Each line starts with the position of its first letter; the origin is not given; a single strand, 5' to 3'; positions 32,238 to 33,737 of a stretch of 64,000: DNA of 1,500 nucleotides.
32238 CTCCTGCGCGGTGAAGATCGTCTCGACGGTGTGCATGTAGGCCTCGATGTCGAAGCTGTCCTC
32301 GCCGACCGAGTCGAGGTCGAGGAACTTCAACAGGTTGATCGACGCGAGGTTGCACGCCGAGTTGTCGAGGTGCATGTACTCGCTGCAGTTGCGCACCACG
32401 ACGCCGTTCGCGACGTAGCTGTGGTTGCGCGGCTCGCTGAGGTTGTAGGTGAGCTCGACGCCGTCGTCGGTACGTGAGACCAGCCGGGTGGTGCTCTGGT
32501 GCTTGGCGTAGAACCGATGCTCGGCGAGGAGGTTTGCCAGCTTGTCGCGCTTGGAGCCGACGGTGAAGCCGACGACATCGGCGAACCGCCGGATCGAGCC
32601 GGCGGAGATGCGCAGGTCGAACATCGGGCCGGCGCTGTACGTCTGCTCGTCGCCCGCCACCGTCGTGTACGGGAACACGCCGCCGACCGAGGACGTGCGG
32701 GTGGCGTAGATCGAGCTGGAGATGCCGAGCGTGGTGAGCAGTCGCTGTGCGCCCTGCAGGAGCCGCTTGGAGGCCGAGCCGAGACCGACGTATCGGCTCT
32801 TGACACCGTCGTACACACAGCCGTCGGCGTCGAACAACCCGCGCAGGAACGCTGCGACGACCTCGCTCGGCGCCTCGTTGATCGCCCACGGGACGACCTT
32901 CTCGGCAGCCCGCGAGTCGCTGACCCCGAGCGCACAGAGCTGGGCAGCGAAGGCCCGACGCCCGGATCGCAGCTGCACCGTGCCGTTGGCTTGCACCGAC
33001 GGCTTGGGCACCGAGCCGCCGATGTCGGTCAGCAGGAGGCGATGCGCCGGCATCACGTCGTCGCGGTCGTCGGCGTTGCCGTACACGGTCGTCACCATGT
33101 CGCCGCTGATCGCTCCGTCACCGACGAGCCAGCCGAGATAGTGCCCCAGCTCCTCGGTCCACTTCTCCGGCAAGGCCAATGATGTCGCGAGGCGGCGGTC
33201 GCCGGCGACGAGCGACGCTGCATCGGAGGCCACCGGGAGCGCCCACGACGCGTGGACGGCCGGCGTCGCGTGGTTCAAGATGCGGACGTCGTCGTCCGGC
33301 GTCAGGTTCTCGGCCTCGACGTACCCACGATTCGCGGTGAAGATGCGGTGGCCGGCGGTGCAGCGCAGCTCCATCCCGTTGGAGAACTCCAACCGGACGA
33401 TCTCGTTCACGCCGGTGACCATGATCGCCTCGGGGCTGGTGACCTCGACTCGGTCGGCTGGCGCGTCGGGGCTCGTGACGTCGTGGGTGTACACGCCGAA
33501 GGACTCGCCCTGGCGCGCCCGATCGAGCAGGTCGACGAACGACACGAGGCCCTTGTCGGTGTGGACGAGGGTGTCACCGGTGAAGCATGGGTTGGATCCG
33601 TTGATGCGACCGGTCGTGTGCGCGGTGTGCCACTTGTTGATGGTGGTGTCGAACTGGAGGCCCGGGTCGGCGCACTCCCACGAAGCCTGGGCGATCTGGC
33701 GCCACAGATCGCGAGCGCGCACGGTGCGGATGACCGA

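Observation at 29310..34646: nrdJ carries two large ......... inteins, one splitting the NPC(S/G)E radical-cysteine motif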

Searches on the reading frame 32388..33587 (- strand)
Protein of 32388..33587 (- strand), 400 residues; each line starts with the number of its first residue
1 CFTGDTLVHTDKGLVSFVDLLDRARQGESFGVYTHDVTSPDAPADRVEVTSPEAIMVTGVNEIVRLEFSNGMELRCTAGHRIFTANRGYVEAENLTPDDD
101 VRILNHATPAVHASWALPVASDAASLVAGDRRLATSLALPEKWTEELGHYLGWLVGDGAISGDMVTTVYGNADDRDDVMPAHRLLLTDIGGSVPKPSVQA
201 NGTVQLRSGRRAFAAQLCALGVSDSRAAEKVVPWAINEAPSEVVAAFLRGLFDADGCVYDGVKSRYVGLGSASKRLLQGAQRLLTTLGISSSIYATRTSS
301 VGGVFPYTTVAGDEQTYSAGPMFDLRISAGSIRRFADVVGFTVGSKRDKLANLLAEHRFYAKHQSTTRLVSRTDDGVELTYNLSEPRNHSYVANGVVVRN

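Call 4: search_protein_families(library=pfam, proteins=[window:32388-33587:-], max_evalue=0.01)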
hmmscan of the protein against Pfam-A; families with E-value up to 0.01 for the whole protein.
window:32388-33587:- (400 aa): 2 families
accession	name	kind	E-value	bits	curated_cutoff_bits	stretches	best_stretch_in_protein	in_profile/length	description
PF14528.11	LAGLIDADG_3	-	1.7e-19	70.3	22.5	1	242-340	1-82/82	LAGLIDADG-like domain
PF14890.11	Intein_splicing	-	2.9e-07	30.8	35.8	1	52-400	38-155/155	Intein splicing domain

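Call 5: search_protein_families(library=ncbifam, proteins=[window:32388-33587:-], max_evalue=0.01)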
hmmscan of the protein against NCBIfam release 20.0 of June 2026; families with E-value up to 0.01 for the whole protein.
window:32388-33587:- (400 aa): 12 families
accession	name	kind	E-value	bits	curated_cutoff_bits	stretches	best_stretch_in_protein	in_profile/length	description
NF006207.0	PRK08332.1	equivalog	1.5e-24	85.4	2400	1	142-400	1000-1241/1684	vitamin B12-dependent ribonucleotide reductase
NF005852.0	PRK07773.1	equivalog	1.9e-19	69.5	780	2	129-296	492-667/886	replicative DNA helicase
NF045703.1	rSAM_Tes_intein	exception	2.9e-10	38.6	1700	1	132-303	354-522/1040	tetraether lipid synthase Tes, intein-containing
NF011418.0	PRK14845.1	equivalog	3.4e-10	38.3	756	1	50-356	80-314/1049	translation initiation factor IF-2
TIGR01445.1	intein_Nterm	domain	1.2e-07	32.6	24.5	1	1-84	1-83/83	intein N-terminal splicing region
NF038098.1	GyrA_w_intein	exception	3.5e-06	25.2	1850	1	222-299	314-392/1232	intein-containing DNA gyrase subunit A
NF038162.1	RtcB_rel_intein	exception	8.8e-06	24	1150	1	1-300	95-420/961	intein-containing RtcB family protein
NF011287.0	PRK14698.1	equivalog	2.3e-05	22.6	1238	1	129-294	375-534/1017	V-type ATP synthase subunit A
NF011303.0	PRK14715.1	equivalog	7.5e-05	19.9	1585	1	225-363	1195-1331/1627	DNA-directed DNA polymerase II large subunit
NF011491.0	PRK14898.1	equivalog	0.00022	19.4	783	1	214-357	310-425/860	DNA-directed RNA polymerase subunit A''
NF052663.1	RtcB_rel_intein2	exception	0.001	18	1050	1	1-99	78-168/626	intein-containing RctB family protein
NF003157.0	PRK04132.1-2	equivalog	0.0036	15.3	1103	1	141-291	166-309/864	replication factor C small subunit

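Call 6: search_solved_structures(query=window:32388-33587:-, max_evalue=0.01, show_alignments=2)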
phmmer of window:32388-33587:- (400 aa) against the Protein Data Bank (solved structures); distinct sequences matched with E-value up to 0.01: 6.
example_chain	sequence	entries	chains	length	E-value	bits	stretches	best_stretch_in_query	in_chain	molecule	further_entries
8ubs_A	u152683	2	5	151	1e-06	31.3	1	18-102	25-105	NrdJ-1 | Nrdj-1 intein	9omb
7qsu_A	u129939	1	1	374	2.2e-06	30.2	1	63-293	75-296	V-ATPase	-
7qss_A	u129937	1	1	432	3.2e-06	29.6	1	63-293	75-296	V-type ATP synthase alpha chain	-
7qst_A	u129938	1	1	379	0.00054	22.3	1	59-251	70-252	V-type ATP synthase subunit A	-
7cfv_A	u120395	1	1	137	0.0038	19.5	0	59-104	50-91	Spl DnaX mini-intein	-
4o1r_A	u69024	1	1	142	0.0076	18.5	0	55-103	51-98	Replicative DNA helicase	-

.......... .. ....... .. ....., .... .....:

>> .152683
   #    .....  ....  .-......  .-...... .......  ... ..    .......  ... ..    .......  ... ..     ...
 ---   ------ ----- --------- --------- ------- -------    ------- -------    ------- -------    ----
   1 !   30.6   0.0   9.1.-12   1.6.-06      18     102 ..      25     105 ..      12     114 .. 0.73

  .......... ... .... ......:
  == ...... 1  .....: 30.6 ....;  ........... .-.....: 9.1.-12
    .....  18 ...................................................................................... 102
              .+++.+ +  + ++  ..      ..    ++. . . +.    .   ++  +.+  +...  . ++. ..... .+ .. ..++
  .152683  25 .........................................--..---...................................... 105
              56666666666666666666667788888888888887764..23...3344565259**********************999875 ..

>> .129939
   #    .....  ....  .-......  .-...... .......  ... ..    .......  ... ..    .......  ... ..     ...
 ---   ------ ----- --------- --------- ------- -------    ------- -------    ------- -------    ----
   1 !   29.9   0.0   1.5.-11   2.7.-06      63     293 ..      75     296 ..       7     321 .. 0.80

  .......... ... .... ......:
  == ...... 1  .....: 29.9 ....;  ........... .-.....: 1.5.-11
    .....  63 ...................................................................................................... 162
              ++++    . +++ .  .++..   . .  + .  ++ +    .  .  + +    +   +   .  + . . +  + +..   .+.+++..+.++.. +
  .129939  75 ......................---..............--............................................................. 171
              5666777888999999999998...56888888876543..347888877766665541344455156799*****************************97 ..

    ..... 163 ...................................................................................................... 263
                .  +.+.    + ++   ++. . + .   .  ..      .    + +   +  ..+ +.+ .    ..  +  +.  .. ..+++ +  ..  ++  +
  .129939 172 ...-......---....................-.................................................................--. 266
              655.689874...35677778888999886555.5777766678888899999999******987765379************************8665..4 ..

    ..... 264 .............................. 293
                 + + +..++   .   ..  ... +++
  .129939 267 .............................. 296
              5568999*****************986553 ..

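Call 11: find_homologous_proteins(query=window:32388-33587:-, max_evalue=0.00001)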
Query window:32388-33587:- (400 aa): 172 proteins with E <= 0.00001 among 8000 candidates; the best 120 are listed.
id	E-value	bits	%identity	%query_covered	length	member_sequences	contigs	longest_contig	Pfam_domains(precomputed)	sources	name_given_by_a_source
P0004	7.9e-148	511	62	98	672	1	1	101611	PF02867.21,PF14528.12,PF14890.12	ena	-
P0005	1.3e-132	461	55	99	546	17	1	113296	PF02867.21,PF14528.12,PF14890.12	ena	-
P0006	1.2e-131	457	57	98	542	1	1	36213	PF02867.21,PF14528.12,PF14890.12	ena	-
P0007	1.5e-127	444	53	98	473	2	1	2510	PF02867.21,PF14528.12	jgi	-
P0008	2.6e-127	443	55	100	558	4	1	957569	PF02867.21,PF14528.12,PF14890.12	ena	-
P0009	3.8e-124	433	54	100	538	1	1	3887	PF02867.21,PF14528.12,PF14890.12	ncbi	-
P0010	2.2e-123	430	60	86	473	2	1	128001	PF02867.21,PF14528.12,PF14890.12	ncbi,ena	-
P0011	4.1e-123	429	65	75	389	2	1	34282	PF02867.21,PF14528.12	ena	-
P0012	1.2e-116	408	55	92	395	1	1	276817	PF14528.12,PF14890.12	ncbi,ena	-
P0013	1.1e-115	405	53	100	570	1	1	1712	PF02867.21,PF14528.12,PF14890.12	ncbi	ncbi:MAG: LAGLIDADG family homing endonuclease, partial [Dermatophilaceae bacterium]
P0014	2.4e-114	400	55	87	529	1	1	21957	PF02867.21,PF14528.12,PF14890.12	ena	-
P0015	1.6e-111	391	49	100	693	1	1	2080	PF02867.21,PF14528.12,PF14890.12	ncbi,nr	ncbi:MAG TPA: ribonucleoside-diphosphate reductase, partial [Acidimicrobiia bacterium]|nr:ribonucleo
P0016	3.3e-111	390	54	87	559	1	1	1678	PF02867.21,PF14528.12,PF14890.12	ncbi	ncbi:MAG: LAGLIDADG family homing endonuclease, partial [Ilumatobacteraceae bacterium]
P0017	6.3e-111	389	51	100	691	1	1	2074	PF02867.21,PF14528.12,PF14890.12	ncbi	ncbi:MAG: LAGLIDADG family homing endonuclease, partial [Acidothermaceae bacterium]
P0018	1.9e-108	381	59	76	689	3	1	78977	PF02867.21,PF08471.16,PF14528.12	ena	-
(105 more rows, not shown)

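Call 32: search_dna_similar(query=window:32388-33587:-, collection=phages, mode=protein, max_rows=15)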
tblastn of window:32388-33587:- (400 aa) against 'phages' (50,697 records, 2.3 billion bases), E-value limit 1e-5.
Records with a match: 34; places in all: 35; records where one place covers at least 80% of the query: 29.
Best place of each record, by identity: <60% 34.
By first word of the organism name: Bacillus 18; Staphylococcus 3; uncultured 3; Dulem 2; Escherichia 2; Klebsiella 2; Enterococcus 1; Bacteriophage 1; Psychrobacillus 1; Yersinia 1.
By host as written in the record: - 6; Bacillus subtilis subsp. subtilis str. 168 6; Bacillus subtilis 5; Bacillus megaterium 2; Bacillus subtilis Delta6 2; Varecia variegata 1; Staphylococcus ureilyticus ATCC49330 1; Staphylococcus sp. 1; and 10 more.
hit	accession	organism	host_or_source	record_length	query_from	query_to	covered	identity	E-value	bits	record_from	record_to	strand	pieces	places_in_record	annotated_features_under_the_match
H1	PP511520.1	Dulem virus 41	Varecia variegata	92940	1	400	100%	24.4%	2e-16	87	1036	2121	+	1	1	terminase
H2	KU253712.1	Bacillus phage Eldridge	Bacillus megaterium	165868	1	400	100%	24.1%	1e-10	69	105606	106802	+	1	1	DNA polymerase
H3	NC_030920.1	Bacillus phage Eldridge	Bacillus megaterium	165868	1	400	100%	24.1%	1e-10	69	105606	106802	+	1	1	DNA polymerase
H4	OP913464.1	Staphylococcus virus vB_SurM-PSU6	Staphylococcus ureilyticus ATCC49330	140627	1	400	100%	22.7%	4e-11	71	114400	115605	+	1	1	DNA polymerase I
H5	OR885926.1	Staphylococcus phage 184DA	Staphylococcus sp.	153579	1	400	100%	22.4%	3e-10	68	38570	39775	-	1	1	DNA polymerase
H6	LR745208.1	uncultured phage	metagenomic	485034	1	354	89%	25.1%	2e-7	59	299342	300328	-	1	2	record has no annotation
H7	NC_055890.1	uncultured phage cr56_1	human feces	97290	51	400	88%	25.2%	1e-12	76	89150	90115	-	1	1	terminase large subunit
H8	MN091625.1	Staphylococcus phage PALS_1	Staphylococcus aureus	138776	1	400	100%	21.8%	3e-9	65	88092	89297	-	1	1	DNA polymerase I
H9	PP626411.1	Bacillus phage fHSPT3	Bacillus subtilis subsp. subtilis str. ...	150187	1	400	100%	21.4%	7e-10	67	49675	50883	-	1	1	hypothetical protein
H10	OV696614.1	Escherichia phage Cyrano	-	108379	1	348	87%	24.4%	1e-9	66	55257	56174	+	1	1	RecA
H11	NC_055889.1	uncultured phage cr53_1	human feces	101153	1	400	100%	21.1%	1e-11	73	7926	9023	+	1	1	terminase large subunit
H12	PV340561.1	Escherichia phage PhiR41_1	Escherichia coli str. K-12 substr. ...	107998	1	348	87%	23.7%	3e-8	62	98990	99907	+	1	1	hypothetical protein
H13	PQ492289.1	Klebsiella phage vB_KpnS_p4727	Klebsiella pneumoniae 4727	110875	1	348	87%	23.4%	8e-8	61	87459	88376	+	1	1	record has no annotation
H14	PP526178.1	Bacillus phage phi3T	Bacillus subtilis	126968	62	400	85%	23.8%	4e-11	71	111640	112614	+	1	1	record has no annotation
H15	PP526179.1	Bacillus phage phi3T-SPBeta hybrid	Bacillus subtilis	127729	62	400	85%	23.8%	4e-11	71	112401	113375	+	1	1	record has no annotation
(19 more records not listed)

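Call 62: find_related_loci(query=A2, collection=genome_contigs, flank=4000)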
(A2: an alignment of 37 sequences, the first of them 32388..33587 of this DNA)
Query A2 (400 aa) in genome_contigs; peptide patterns used: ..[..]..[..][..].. (x = any residue, [..] = any of these).
599 stretches matched a pattern (row limit reached: there are more); 569 encode a relative of the query (tblastn E <= 1e-3); the best 80 are kept; 80 distinct loci.
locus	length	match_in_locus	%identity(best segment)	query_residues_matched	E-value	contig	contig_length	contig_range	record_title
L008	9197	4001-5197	73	1-399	0e+0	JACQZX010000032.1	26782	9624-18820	MAG: Actinomycetota bacterium isolate NC_groundwater_1578_Pr3_B-0.1um_64_16 SR-2_scaffold_141_579718, whole genome shotg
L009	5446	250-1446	72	1-400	0e+0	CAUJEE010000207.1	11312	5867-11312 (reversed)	MAG: Actinomycetota bacterium isolate KLAP213 genome assembly, contig: KLAP213_87516, whole genome shotgun sequence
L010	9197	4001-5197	66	1-400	4e-172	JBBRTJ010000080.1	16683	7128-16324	MAG: Acidimicrobiales bacterium isolate La2_metabat2.205 La2_metabat2.205_K_55658L16683_cov_16.5375, whole genome shotgu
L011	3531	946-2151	65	1-400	1e-179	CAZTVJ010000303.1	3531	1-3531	MAG TPA_asm: uncultured Acidimicrobiales bacterium isolate binchicken_co165_421 genome assembly, contig: k141_2702338, w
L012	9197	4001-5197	63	1-400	6e-168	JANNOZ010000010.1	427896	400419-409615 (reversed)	MAG: Actinomycetes bacterium isolate SOY_34_metabat_262 SOY_34_k141_46130, whole genome shotgun sequence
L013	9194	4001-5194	64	1-400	6e-167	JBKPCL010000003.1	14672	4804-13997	MAG: Actinomycetota bacterium isolate GB_EKS_MAG_00052 GB_EKS_000000208530, whole genome shotgun sequence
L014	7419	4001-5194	64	1-400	7e-166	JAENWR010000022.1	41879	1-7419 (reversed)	MAG: Acidimicrobiia bacterium isolate 5_8_m_bin22 k141_585958_length_41879_cov_74.0000, whole genome shotgun sequence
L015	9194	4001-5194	61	1-400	3e-162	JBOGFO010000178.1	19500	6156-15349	MAG: Acidimicrobiia bacterium isolate M3-S_metawrap_bin.39 k127_4182841, whole genome shotgun sequence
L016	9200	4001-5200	62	1-400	4e-161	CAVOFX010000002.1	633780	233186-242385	MAG: uncultured Microthrixaceae bacterium isolate MFD09964.bin.1.60 genome assembly, contig: contig_12482, whole genome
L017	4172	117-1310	60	1-400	8e-165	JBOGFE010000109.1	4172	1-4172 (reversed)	MAG: Acidimicrobiia bacterium isolate SC-S_metawrap_bin.95 k127_3632377, whole genome shotgun sequence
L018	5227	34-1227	63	1-400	5e-161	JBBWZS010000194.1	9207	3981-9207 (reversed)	MAG: Acidimicrobiaceae bacterium isolate Holy_71 scaffold_1651978, whole genome shotgun sequence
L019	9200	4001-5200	61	1-400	9e-159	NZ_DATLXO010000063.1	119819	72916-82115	MAG: Iamia sp. isolate SMAG_U13248 k141_87529, whole genome shotgun sequence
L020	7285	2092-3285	61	1-400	4e-158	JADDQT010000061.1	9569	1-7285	MAG: Actinomycetota bacterium isolate YB1_3 AB19_YB1_785_length_9683_cov_26, whole genome shotgun sequence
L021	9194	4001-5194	60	1-400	3e-156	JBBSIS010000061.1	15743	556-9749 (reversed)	MAG: Acidimicrobiales bacterium isolate LS3_sbin.47 LS3_sbin.47_K_167089_L_15743_cov_28.8226, whole genome shotgun seque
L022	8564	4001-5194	60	1-400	2e-153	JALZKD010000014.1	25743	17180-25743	MAG: Actinomycetota bacterium isolate MOJ bin57 SC8839_NODE_233_length_25743_cov_3.400062, whole genome shotgun sequence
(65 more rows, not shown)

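Call 67: predict_structure(alignment_id=A2)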
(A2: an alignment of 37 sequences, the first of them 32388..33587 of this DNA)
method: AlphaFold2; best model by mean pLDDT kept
length: 400 residues; sequences in the alignment: 37
mean_pLDDT: 93.2   pTM: 0.92
mean pLDDT of the five models: 93.2, 93.0, 91.3, 91.0, 90.5
residues with pLDDT >= 90: 327; 70-90: 57; 50-70: 16; < 50: 0
segments of 3 or more residues with pLDDT < 50: none
pLDDT, mean of each block of 10 residues (from residue 1): 97 98 97 92 92 95 98 98 97 98 96 97 81 79 98 97 96 97 96 94 95 95 92 98 99 97 93 97 98 81 69 76 94 97 98 92 91 98 84 94
secondary structure, 60 per line:
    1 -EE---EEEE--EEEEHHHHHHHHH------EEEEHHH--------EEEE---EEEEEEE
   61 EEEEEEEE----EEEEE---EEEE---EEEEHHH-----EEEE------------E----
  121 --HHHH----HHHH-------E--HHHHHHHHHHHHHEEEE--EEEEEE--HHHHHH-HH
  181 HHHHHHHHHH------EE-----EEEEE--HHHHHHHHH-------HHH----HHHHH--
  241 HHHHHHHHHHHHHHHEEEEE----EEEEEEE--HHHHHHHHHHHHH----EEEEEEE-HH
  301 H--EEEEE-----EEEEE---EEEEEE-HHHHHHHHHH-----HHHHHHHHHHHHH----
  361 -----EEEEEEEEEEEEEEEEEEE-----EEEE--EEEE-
elements in order: E7-10 E13-16 H17-25 E32-35 E47-50 E54-68 E73-77 E81-84 E88-91 E100-103 H123-126 H131-134 H145-157 E158-161 E164-169 H172-177 H179-190 E204-208 H211-219 H234-238 H241-255 E256-260 E265-271 H274-286 E291-297 E304-308 E314-318 E322-327 H329-338 H344-356 E366-384 E390-393 E396-399

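Call 71: fold_search(model_id=the predicted structure, library=pdb)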
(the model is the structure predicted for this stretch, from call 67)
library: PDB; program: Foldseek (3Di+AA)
matches with E <= 10: 642; with E <= 0.001: 104
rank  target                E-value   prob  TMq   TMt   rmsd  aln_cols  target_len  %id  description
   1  7qsu                  4.1e-22  1.00  0.63  0.68   6.2       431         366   17  Crystal structure of homing endonuclease-associated TliVMA intein (C1A, d333-339) (released 2022-03-30)
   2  7qss                  5.6e-20  1.00  0.66  0.61   9.0       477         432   16  Crystal structure of homing endonuclease-associated TliVMA intein (C1A) (released 2022-03-30)
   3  7qst                  9.5e-17  1.00  0.57  0.63  12.8       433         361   17  Crystal structure of homing endonuclease-associated PhoVMA intein (C1A) (released 2022-03-30)
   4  1dq3                  3.5e-16  1.00  0.58  0.52   8.2       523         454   14  CRYSTAL STRUCTURE OF AN ARCHAEAL INTEIN-ENCODED HOMING ENDONUCLEASE PI-PFUI (released 2000-07-05)
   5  2cw7                  5.5e-14  1.00  0.58  0.45  11.2       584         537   12  Crystal structure of intein homing endonuclease II (released 2006-04-18)
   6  1dfa                  2.6e-12  1.00  0.50  0.49   8.4       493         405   13  CRYSTAL STRUCTURE OF PI-SCEI IN C2 SPACE GROUP (released 1999-12-08)
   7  1vde_B                1.2e-11  1.00  0.53  0.50   7.4       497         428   12  PI-SCEI, A HOMING ENDONUCLEASE WITH PROTEIN SPLICING ACTIVITY (released 1998-04-08)
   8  1lws_A                1.2e-11  1.00  0.47  0.45   8.2       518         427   12  Crystal structure of the intein homing endonuclease PI-SceI bound to its recognition sequence (released 2002-09-27)
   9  1um2_B                1.4e-11  1.00  0.51  0.49   7.5       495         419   12  Crystal Structure of the Vma1-Derived Endonuclease with the Ligated Extein Segment (released 2004-09-22)
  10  1vde_A                3.8e-11  1.00  0.53  0.50   7.4       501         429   12  PI-SCEI, A HOMING ENDONUCLEASE WITH PROTEIN SPLICING ACTIVITY (released 1998-04-08)
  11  1jva_B                3.8e-11  1.00  0.52  0.49   7.4       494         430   13  CRYSTAL STRUCTURE OF THE VMA1-DERIVED ENDONUCLEASE BEARING THE N AND C EXTEIN PROPEPTIDES (released 2002-08-29)
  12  1ef0_A                4.0e-11  1.00  0.50  0.48   7.7       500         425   13  CRYSTAL STRUCTURE OF PI-SCEI MINIPRECURSOR (released 2000-06-07)
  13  1lwt_A                1.2e-10  1.00  0.49  0.45   8.0       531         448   12  Crystal structure of the intein homing endonuclease PI-SceI bound to its substrate DNA (Ca2+ free) (released 2002-09-27)
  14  1um2_A                3.2e-09  1.00  0.49  0.48   7.7       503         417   13  Crystal Structure of the Vma1-Derived Endonuclease with the Ligated Extein Segment (released 2004-09-22)
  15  1jva_A                6.2e-09  1.00  0.49  0.46   8.2       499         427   11  CRYSTAL STRUCTURE OF THE VMA1-DERIVED ENDONUCLEASE BEARING THE N AND C EXTEIN PROPEPTIDES (released 2002-08-29)
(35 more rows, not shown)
